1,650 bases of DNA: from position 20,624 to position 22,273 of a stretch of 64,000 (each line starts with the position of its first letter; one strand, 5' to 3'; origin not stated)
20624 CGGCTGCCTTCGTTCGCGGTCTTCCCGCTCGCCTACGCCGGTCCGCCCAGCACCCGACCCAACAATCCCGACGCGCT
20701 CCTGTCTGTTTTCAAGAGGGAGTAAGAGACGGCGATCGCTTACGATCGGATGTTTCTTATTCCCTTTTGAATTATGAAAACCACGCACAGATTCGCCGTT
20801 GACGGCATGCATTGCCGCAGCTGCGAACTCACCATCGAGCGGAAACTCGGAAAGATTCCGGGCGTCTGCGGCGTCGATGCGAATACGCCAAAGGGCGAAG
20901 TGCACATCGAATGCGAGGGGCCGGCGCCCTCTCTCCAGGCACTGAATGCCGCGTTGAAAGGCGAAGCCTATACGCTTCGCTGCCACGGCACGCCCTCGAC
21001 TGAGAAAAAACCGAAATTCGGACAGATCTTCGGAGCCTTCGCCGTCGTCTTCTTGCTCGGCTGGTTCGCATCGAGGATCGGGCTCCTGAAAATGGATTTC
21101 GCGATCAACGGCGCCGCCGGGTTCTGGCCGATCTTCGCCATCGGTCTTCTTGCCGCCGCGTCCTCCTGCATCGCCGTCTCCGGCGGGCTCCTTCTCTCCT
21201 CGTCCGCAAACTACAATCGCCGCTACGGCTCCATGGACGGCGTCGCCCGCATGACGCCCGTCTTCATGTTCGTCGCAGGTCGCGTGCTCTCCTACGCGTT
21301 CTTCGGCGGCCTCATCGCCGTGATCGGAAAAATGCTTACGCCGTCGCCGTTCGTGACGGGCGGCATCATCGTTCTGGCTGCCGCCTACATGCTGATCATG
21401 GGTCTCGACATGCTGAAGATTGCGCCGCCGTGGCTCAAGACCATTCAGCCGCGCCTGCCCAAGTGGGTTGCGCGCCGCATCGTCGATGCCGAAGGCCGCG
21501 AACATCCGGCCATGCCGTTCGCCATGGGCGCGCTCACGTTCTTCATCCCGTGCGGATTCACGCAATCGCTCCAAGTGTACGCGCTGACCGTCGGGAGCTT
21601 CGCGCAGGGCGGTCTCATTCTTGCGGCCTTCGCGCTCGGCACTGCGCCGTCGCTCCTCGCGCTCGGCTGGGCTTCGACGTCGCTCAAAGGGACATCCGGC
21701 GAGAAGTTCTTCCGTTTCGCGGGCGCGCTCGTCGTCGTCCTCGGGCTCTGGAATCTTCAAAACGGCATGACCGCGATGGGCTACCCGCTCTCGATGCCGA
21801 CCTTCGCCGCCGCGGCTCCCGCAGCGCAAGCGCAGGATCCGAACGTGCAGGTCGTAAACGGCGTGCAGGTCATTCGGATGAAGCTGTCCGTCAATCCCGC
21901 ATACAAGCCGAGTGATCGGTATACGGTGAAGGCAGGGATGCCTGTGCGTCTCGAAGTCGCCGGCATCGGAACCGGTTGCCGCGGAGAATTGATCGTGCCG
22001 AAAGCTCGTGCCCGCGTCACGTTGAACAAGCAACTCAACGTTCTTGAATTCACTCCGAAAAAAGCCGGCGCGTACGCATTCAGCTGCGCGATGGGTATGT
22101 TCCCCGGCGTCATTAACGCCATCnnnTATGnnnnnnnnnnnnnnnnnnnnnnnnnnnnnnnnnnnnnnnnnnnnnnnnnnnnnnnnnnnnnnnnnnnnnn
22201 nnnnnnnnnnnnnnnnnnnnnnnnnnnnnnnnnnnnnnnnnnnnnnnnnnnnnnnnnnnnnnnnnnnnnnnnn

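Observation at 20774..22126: Unusual three-part fusion: HMA domain + polytopic permease + C-terminal cupredoxin-like domain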

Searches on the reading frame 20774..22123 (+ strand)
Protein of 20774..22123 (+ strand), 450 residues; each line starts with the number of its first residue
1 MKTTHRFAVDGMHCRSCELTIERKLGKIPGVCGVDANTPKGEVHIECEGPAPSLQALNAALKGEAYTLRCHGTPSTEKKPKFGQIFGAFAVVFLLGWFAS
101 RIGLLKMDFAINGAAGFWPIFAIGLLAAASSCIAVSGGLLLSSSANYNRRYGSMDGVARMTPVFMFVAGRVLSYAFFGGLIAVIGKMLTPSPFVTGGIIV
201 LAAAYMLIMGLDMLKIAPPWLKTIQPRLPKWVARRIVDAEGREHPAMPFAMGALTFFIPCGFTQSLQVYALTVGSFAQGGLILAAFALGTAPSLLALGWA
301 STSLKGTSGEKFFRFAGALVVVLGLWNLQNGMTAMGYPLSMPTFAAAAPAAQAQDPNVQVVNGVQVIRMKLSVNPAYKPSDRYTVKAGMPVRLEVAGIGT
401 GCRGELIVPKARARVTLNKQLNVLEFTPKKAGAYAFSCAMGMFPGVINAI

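Call 3: search_protein_families(library=pfam, proteins=[window:20774-22123:+], max_evalue=0.01)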
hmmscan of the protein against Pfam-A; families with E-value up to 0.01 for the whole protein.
window:20774-22123:+ (450 aa): 3 families
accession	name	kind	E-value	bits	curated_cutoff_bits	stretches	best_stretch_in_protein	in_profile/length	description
PF13386.12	DsbD_2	-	3.1e-33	115.8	24.9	1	120-326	2-199/199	Cytochrome C biogenesis protein transmembrane region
PF00403.32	HMA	-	7e-10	39.6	24.8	1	7-66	2-61/62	Heavy-metal-associated domain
PF13473.12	Cupredoxin_1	-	8.3e-06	26.2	27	1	350-447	17-102/104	Cupredoxin-like domain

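Call 4: search_protein_families(library=ncbifam, proteins=[window:20774-22123:+], max_evalue=0.01)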
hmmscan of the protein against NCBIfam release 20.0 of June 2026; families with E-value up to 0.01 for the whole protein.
window:20774-22123:+ (450 aa): 9 families
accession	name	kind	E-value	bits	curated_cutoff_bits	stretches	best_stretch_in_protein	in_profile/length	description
NF033795.1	chaper_CopZ_Bs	exception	6.5e-07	29.4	91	1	7-66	4-63/66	copper chaperone CopZ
TIGR00003.1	TIGR00003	subfamily_domain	6.6e-07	29.5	62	1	6-66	3-63/66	copper ion binding protein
NF047957.1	CopZ_AFE_1862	equivalog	2.1e-06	28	85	1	7-67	3-60/62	CopZ family metallochaperone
NF033556.1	MerTP_fusion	equivalog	1.8e-05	24.4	180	1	4-67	121-184/186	mercuric transport protein MerTP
NF033781.1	chaper_CopP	exception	3e-05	24.1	112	1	6-59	3-56/65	copper-binding metallochaperone CopP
NF010311.1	PRK13748.1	subfamily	0.00015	20.8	600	1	7-79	3-74/560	mercury(II) reductase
TIGR02052.1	MerP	equivalog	0.00055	20.4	92.55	1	4-64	24-84/92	mercury resistance system periplasmic binding protein MerP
NF033794.2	chaper_CopZ_Eh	exception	0.0014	18.7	95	1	6-57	3-54/68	copper chaperone CopZ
NF041115.1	UxxU_metal_bind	equivalog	0.0015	18.6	95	1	4-35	5-36/74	metal-binding (seleno)protein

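Call 5: find_homologous_proteins(query=window:20774-22123:+, max_evalue=0.00001)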
Query window:20774-22123:+ (450 aa): 682 proteins with E <= 0.00001 among 8000 candidates; the best 120 are listed.
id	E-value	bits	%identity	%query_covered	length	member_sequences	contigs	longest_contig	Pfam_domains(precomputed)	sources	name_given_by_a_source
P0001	4.7e-279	943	91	100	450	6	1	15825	PF00403.33,PF13473.13,PF13386.13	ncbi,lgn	-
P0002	2.4e-266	901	91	98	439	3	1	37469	PF00403.33,PF02683.23,PF13386.13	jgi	jgi:sulfite exporter TauE/SafE/copper chaperone CopZ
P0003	1.3e-263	892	88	100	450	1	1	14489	PF00403.33,PF02683.23,PF13386.13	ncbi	-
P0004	2.1e-241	819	80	100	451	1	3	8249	PF00403.33,PF13386.13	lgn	-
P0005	2.7e-241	819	80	99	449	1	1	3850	PF00403.33,PF02683.23,PF13386.13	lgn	-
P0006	9.4e-239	810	80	99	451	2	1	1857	PF00403.33,PF13386.13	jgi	jgi:sulfite exporter TauE/SafE/copper chaperone CopZ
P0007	9.7e-237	804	79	100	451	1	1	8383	PF00403.33,PF02683.23,PF13386.13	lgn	-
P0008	5.7e-235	798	79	99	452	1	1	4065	PF00403.33,PF02683.23,PF13386.13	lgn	-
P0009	5.1e-234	795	79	100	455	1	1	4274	PF00403.33,PF02683.23,PF13386.13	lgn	-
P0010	1.6e-232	790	78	99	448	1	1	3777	PF00403.33,PF13386.13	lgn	-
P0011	6.6e-232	788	77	99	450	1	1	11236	PF00403.33,PF02683.23,PF13386.13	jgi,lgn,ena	-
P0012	3.2e-231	786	77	99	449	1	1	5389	PF00403.33,PF02683.23,PF13386.13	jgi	jgi:sulfite exporter TauE/SafE/copper chaperone CopZ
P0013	5.8e-231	785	78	100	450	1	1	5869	PF00403.33,PF02683.23,PF13386.13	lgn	-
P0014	3.2e-230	782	77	99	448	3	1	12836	PF00403.33,PF13386.13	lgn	-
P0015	7.5e-230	781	76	99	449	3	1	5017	PF00403.33,PF02683.23,PF13386.13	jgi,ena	-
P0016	8.7e-230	781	77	99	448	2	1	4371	PF00403.33,PF02683.23,PF13386.13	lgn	-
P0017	9.8e-230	781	77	99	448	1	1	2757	PF00403.33,PF02683.23,PF13386.13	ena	-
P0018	1.0e-228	777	77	100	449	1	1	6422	PF00403.33,PF13386.13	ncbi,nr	ncbi:MAG TPA: sulfite exporter TauE/SafE family protein [Patescibacteria group bacterium]|nr:sulfite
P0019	2.2e-228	776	78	100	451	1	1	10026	PF00403.33,PF02683.23,PF13386.13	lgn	-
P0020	3.2e-227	772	77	99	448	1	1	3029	PF00403.33,PF13386.13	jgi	jgi:sulfite exporter TauE/SafE/copper chaperone CopZ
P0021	4.4e-227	772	77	100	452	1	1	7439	PF00403.33,PF02683.23,PF13386.13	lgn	-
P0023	2.4e-223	760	78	96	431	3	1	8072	PF02683.23,PF13386.13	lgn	-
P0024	4.8e-177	607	62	100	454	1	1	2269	PF00403.33,PF13386.13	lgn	-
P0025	2.7e-171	588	58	100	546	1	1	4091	PF00403.33,PF13473.13,PF13386.13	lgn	-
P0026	8.2e-167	573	59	100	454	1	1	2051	PF00403.33,PF13386.13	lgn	-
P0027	4.3e-166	571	57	99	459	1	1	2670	PF00403.33,PF13473.13,PF02683.23,PF13386.13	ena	-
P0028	2.0e-150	519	54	98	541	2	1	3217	PF00403.33,PF13386.13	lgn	-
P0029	3.7e-150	518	55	99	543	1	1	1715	PF00403.33,PF13473.13,PF13386.13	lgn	-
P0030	4.5e-149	515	53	99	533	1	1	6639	PF00403.33,PF13386.13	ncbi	-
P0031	9.8e-149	514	55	99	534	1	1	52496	PF00403.33,PF13473.13,PF13386.13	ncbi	-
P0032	5.3e-148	511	51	99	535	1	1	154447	PF00403.33,PF13473.13,PF13386.13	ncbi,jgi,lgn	ncbi:MAG: sulfite exporter TauE/SafE family protein [Patescibacteria group bacterium]|jgi:sulfite ex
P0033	1.2e-147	510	55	99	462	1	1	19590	PF00403.33,PF13473.13,PF13386.13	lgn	-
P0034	3.3e-147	509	56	99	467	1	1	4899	PF00403.33,PF13473.13,PF13386.13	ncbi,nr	ncbi:MAG TPA: sulfite exporter TauE/SafE family protein, partial [Patescibacteria group bacterium]|n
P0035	4.9e-147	508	55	99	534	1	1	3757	PF00403.33,PF13473.13,PF13386.13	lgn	-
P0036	3.0e-146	506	54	100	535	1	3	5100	PF00403.33,PF13473.13,PF13386.13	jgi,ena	-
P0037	3.4e-146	505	55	100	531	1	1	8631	PF00403.33,PF13473.13,PF13386.13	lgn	-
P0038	6.8e-146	504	51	100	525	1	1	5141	PF00403.33,PF13473.13,PF13386.13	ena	-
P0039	1.1e-145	504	51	100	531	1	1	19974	PF00403.33,PF13473.13,PF13386.13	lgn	-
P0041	1.6e-145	503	53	100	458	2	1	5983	PF00403.33,PF13473.13,PF13386.13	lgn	-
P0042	2.2e-145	503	53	100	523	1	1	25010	PF00403.33,PF13386.13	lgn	-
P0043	2.8e-145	502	56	99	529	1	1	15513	PF00403.33,PF13473.13,PF13386.13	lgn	-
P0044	3.2e-145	502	53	100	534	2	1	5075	PF00403.33,PF13473.13,PF13386.13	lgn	-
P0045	3.3e-145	502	54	100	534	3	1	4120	PF00403.33,PF13473.13,PF13386.13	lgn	-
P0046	3.3e-145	502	54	100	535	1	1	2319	PF00403.33,PF13473.13,PF13386.13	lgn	-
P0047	1.9e-144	500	51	99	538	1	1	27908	PF00403.33,PF13473.13,PF13386.13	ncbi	-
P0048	7.0e-144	498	52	98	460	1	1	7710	PF00403.33,PF13386.13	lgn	-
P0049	1.1e-143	497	52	100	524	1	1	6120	PF00403.33,PF13473.13,PF13386.13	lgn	-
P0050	1.4e-143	497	52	100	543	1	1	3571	PF00403.33,PF13473.13,PF13386.13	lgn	-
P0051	1.5e-143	497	51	100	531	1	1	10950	PF00403.33,PF13473.13,PF13386.13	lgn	-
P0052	2.3e-143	496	50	100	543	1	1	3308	PF00403.33,PF13473.13,PF13386.13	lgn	-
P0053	2.4e-143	496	54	98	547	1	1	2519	PF00403.33,PF13473.13,PF02683.23,PF13386.13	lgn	-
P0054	3.4e-143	495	52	99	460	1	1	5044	PF00403.33,PF13473.13,PF13386.13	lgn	-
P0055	4.2e-143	495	52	100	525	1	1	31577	PF00403.33,PF13473.13,PF13386.13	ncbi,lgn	-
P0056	1.1e-142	494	54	98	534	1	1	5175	PF00403.33,PF13473.13,PF02683.23,PF13386.13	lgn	-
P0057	6.4e-142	491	54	98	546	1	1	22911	PF00403.33,PF13473.13,PF02683.23,PF13386.13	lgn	-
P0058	7.9e-142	491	52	100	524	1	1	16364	PF00403.33,PF13386.13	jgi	jgi:sulfite exporter TauE/SafE/copper chaperone CopZ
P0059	1.4e-141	490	51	100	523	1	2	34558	PF00403.33,PF13386.13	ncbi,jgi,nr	ncbi:MAG TPA: sulfite exporter TauE/SafE family protein [Candidatus Eisenbacteria bacterium]|jgi:sul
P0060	2.4e-141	489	50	100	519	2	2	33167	PF00403.33,PF13386.13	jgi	jgi:sulfite exporter TauE/SafE/copper chaperone CopZ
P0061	3.2e-141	489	52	96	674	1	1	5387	PF00403.33,PF13473.13,PF13386.13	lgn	-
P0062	7.4e-141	488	52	98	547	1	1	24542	PF00403.33,PF13473.13,PF02683.23,PF13386.13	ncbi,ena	-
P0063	1.1e-140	487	51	99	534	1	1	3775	PF00403.33,PF13473.13,PF13386.13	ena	-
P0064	1.1e-140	487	52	98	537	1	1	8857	PF00403.33,PF13473.13,PF13386.13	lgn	-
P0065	1.1e-140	487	50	100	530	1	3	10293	PF00403.33,PF13386.13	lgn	-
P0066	2.0e-140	486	55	99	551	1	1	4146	PF00403.33,PF13473.13,PF13386.13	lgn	-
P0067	2.8e-140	486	52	98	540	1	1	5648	PF00403.33,PF13473.13,PF13386.13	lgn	-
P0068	3.1e-140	486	53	100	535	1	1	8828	PF00403.33,PF13473.13,PF13386.13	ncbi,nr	ncbi:MAG: sulfite exporter TauE/SafE family protein [bacterium]|nr:sulfite exporter TauE/SafE family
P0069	6.3e-140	485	52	98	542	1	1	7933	PF00403.33,PF13473.13,PF13386.13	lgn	-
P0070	2.6e-139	483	54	100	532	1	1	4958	PF00403.33,PF13473.13,PF13386.13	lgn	-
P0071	3.0e-139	483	55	98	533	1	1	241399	PF00403.33,PF13473.13,PF13386.13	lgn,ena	-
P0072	3.1e-139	482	51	99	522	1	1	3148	PF00403.33,PF13473.13,PF13386.13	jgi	jgi:sulfite exporter TauE/SafE/copper chaperone CopZ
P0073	4.4e-139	482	51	99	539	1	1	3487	PF00403.33,PF13473.13,PF13386.13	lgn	-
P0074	5.1e-139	482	51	100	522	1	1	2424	PF00403.33,PF13473.13,PF13386.13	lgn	-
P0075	5.8e-139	482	52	99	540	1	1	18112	PF00403.33,PF13473.13,PF13386.13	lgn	-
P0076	5.9e-139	482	51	100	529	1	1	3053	PF00403.33,PF13386.13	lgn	-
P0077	7.2e-139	481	50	100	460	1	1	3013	PF00403.33,PF13473.13,PF13386.13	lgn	-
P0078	7.8e-139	481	51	98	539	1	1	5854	PF00403.33,PF13473.13,PF13386.13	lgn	-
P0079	9.3e-139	481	53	98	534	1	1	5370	PF00403.33,PF13473.13,PF02683.23,PF13386.13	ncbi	-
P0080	1.3e-138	480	51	100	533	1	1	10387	PF00403.33,PF13473.13,PF02683.23,PF13386.13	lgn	-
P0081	1.4e-138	480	51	99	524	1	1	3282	PF00403.33,PF13473.13,PF13386.13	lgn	-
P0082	1.7e-138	480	54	99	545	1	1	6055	PF00403.33,PF13473.13,PF13386.13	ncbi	-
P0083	2.4e-138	480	52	100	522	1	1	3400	PF00403.33,PF13386.13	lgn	-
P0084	2.8e-138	479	52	99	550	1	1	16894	PF00403.33,PF13473.13,PF13386.13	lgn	-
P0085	3.8e-138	479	51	99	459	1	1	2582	PF00403.33,PF13473.13,PF02683.23,PF13386.13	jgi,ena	-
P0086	1.8e-137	477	51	99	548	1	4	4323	PF00403.33,PF13473.13,PF02683.23,PF13386.13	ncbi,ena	-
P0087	2.1e-137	476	52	98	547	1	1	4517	PF00403.33,PF13473.13,PF02683.23,PF13386.13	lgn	-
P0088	2.7e-137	476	51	100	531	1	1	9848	PF00403.33,PF13473.13,PF13386.13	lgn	-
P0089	3.6e-137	476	53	98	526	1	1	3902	PF00403.33,PF13473.13,PF02683.23,PF13386.13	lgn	-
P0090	3.7e-137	476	51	98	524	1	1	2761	PF00403.33,PF13473.13,PF13386.13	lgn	-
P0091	4.5e-137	475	53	98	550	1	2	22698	PF00403.33,PF13473.13,PF02683.23,PF13386.13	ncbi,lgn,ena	-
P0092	8.3e-137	474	52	98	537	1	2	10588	PF00403.33,PF13473.13,PF02683.23,PF13386.13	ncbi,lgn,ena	-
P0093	2.9e-136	473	52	97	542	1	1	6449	PF00403.33,PF13473.13,PF02683.23,PF13386.13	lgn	-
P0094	3.0e-136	473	50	98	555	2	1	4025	PF00403.33,PF13473.13,PF02683.23,PF13386.13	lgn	-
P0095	5.2e-136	472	51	99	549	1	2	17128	PF00403.33,PF13473.13,PF02683.23,PF13386.13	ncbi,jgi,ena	-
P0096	5.4e-136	472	50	99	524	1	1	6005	PF00403.33,PF13473.13,PF13386.13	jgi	jgi:sulfite exporter TauE/SafE/copper chaperone CopZ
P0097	7.5e-136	471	51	99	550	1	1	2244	PF00403.33,PF13473.13,PF13386.13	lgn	-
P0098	1.3e-135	470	52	98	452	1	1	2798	PF00403.33,PF13473.13,PF02683.23,PF13386.13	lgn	-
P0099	1.4e-135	470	53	97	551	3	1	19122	PF00403.33,PF13473.13,PF13386.13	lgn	-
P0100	1.5e-135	470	52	98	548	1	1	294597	PF00403.33,PF13473.13,PF13386.13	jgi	-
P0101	2.0e-135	470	51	97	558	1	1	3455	PF00403.33,PF13473.13,PF02683.23,PF13386.13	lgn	-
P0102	2.0e-135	470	52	97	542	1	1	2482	PF00403.33,PF13473.13,PF02683.23,PF13386.13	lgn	-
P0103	2.3e-135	470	50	99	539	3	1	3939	PF00403.33,PF13473.13,PF13386.13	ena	-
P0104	3.3e-135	469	52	99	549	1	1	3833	PF00403.33,PF13473.13,PF13386.13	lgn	-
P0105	3.8e-135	469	52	99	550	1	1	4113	PF00403.33,PF13473.13,PF13386.13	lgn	-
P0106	3.8e-135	469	50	100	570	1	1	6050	PF00403.33,PF13473.13,PF13386.13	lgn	-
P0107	3.9e-135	469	51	98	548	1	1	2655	PF00403.33,PF13473.13,PF13386.13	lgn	-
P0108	4.2e-135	469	52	98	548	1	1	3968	PF00403.33,PF13473.13,PF13386.13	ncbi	-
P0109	4.9e-135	469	50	98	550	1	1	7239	PF00403.33,PF13473.13,PF02683.23,PF13386.13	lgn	-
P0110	5.3e-135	468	51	97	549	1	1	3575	PF00403.33,PF13473.13,PF13386.13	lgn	-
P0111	6.1e-135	468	51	98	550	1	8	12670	PF00403.33,PF13473.13,PF13386.13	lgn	-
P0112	1.1e-134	467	52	98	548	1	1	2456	PF00403.33,PF13473.13,PF13386.13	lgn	-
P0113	1.8e-134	467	51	99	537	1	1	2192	PF00403.33,PF13473.13,PF13386.13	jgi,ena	-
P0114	1.8e-134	467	51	99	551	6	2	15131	PF00403.33,PF13473.13,PF13386.13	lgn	-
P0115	2.4e-134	466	51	97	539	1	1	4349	PF00403.33,PF13473.13,PF02683.23,PF13386.13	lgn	-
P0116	2.9e-134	466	50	100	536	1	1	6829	PF00403.33,PF13473.13,PF13386.13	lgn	-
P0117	3.0e-134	466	52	97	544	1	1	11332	PF00403.33,PF13473.13,PF13386.13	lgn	-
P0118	4.1e-134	466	52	98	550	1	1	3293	PF00403.33,PF13473.13,PF02683.23,PF13386.13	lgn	-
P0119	5.5e-134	465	52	98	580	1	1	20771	PF00403.33,PF13473.13,PF13386.13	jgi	jgi:uncharacterized protein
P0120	9.1e-134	464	51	98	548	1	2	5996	PF00403.33,PF13473.13,PF02683.23,PF13386.13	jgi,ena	jgi:sulfite exporter TauE/SafE/copper chaperone CopZ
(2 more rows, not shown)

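Call 6: search_solved_structures(query=window:20774-22123:+, max_evalue=10, show_alignments=0)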
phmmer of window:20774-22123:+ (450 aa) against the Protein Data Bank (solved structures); distinct sequences matched with E-value up to 10: 47.
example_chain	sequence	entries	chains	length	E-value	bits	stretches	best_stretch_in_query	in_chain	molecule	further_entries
7xuk_A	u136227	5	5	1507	1.7e-09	39.9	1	5-60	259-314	Copper-transporting ATPase 2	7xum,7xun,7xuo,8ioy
7si3_A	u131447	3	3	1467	1.7e-09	39.9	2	6-37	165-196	P-type Cu(+) transporter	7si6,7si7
1p6t_A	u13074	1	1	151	3.7e-07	32.3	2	6-73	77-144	Potential copper-transporting ATPase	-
2rop_A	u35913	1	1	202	4.8e-07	31.9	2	4-60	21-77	Copper-transporting ATPase 2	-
2rml_A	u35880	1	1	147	9.5e-07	30.9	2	6-73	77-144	Copper-transporting P-type ATPase copA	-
1afi_A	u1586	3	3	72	6.3e-05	24.9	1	5-66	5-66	MERP | MERCURIC TRANSPORT PROTEIN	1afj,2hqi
2roe_A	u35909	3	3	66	0.00019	23.3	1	7-66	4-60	Heavy metal binding protein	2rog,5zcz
2kt2_A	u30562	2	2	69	0.00034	22.5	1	7-67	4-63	Mercuric reductase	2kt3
1kqk_A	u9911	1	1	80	0.00042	22.2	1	6-73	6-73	POTENTIAL COPPER-TRANSPORTING ATPASE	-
6ff2_A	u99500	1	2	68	0.00046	22.1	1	8-67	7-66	Copper chaperone CopZ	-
1jww_A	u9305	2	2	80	0.00048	22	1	6-73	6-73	Potential copper-transporting ATPase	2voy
1k0v_A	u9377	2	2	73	0.00051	21.9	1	7-68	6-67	CopZ | similar to mercuric transport protein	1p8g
2qif_A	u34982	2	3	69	0.00054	21.8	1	7-67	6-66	Copper chaperone copZ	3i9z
2mry_A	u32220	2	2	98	0.00057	21.8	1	357-445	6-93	Uncharacterized protein | CupA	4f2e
1tbn_A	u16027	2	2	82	0.0014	20.4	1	9-51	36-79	PROTEIN KINASE C, GAMMA TYPE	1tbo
4f2f_A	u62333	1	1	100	0.012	17.4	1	359-446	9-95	Cation-transporting ATPase, E1-E2 family protein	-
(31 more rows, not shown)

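Call 17: find_related_loci(query=A1, collection=genome_contigs, flank=7000)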
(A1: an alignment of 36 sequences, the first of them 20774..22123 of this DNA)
Query A1 (450 aa) in genome_contigs; peptide patterns used: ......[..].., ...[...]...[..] (x = any residue, [..] = any of these).
599 stretches matched a pattern (row limit reached: there are more); 573 encode a relative of the query (tblastn E <= 1e-3); the best 80 are kept; 80 distinct loci.
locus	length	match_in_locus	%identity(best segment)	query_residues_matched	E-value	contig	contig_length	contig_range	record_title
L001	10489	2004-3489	91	1-450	0e+0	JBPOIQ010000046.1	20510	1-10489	MAG: Minisyncoccota bacterium isolate MAG_380 c_000000562190, whole genome shotgun sequence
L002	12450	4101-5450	88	1-450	0e+0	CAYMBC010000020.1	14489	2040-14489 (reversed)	MAG TPA_asm: uncultured Gammaproteobacteria bacterium isolate SRP300315_co1_28 genome assembly, contig: NODE_1860_length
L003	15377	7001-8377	51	6-450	2e-155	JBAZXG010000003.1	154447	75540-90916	MAG: Patescibacteria group bacterium isolate SO_2017_GW1_50 NODE_779_length_154447_cov_1.636807_OW334_2017, whole genome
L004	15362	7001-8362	50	2-450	7e-149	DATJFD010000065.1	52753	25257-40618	MAG TPA_asm: Candidatus Binatia bacterium isolate SMAG_U15450 k141_417016, whole genome shotgun sequence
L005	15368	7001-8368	56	4-450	7e-148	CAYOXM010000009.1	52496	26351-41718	MAG TPA_asm: uncultured Gammaproteobacteria bacterium isolate SRP237561_co1_396 genome assembly, contig: NODE_851_length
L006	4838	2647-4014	54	5-450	4e-143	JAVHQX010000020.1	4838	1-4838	MAG: Patescibacteria group bacterium isolate WB02no13_65_8 NODE_11768_length_4838_cov_4.789672, whole genome shotgun seq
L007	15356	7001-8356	50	2-445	2e-139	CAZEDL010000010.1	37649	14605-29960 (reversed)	MAG TPA_asm: uncultured Gammaproteobacteria bacterium isolate SRP342105_co1_41 genome assembly, contig: NODE_1369_length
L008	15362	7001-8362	52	2-450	1e-138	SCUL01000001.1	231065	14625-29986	MAG: Patescibacteria group bacterium isolate FW602_bin.41 FW602_bin.41-12325, whole genome shotgun sequence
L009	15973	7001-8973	52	2-450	4e-137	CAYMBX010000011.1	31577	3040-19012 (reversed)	MAG TPA_asm: uncultured Gammaproteobacteria bacterium isolate SRP093185_co1_85 genome assembly, contig: NODE_698_length_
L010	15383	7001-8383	48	9-450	8e-135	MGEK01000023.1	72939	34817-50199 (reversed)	MAG: Candidatus Uhrbacteria bacterium RIFCSPLOWO2_01_FULL_47_25 rifcsplowo2_01_scaffold_340, whole genome shotgun sequen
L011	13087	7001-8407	49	1-450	1e-134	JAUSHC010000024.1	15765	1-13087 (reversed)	MAG: bacterium isolate E14_metabat.bin.167 E14_k141_508505, whole genome shotgun sequence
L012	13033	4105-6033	51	6-450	1e-133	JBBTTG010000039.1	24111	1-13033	MAG: Patescibacteria group bacterium isolate H32-bin131_1 H32_bin131_1_000000000039, whole genome shotgun sequence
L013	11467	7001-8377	51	6-450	5e-131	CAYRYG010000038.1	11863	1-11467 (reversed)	MAG TPA_asm: uncultured Gammaproteobacteria bacterium isolate SRP062349_co5_1 genome assembly, contig: NODE_2210_length_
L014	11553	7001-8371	47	3-450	3e-130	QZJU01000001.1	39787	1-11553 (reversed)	MAG: Candidatus Parcubacteria bacterium isolate SURF_31 contig-100_1447_length_39787_read_count_6608525, whole genome sh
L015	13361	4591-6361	47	4-443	2e-129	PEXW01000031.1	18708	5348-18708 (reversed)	MAG: Candidatus Kerfeldbacteria bacterium CG08_land_8_20_14_0_20_43_14 CG08_land_8_20_14_0.20_scaffold_3691_c, whole gen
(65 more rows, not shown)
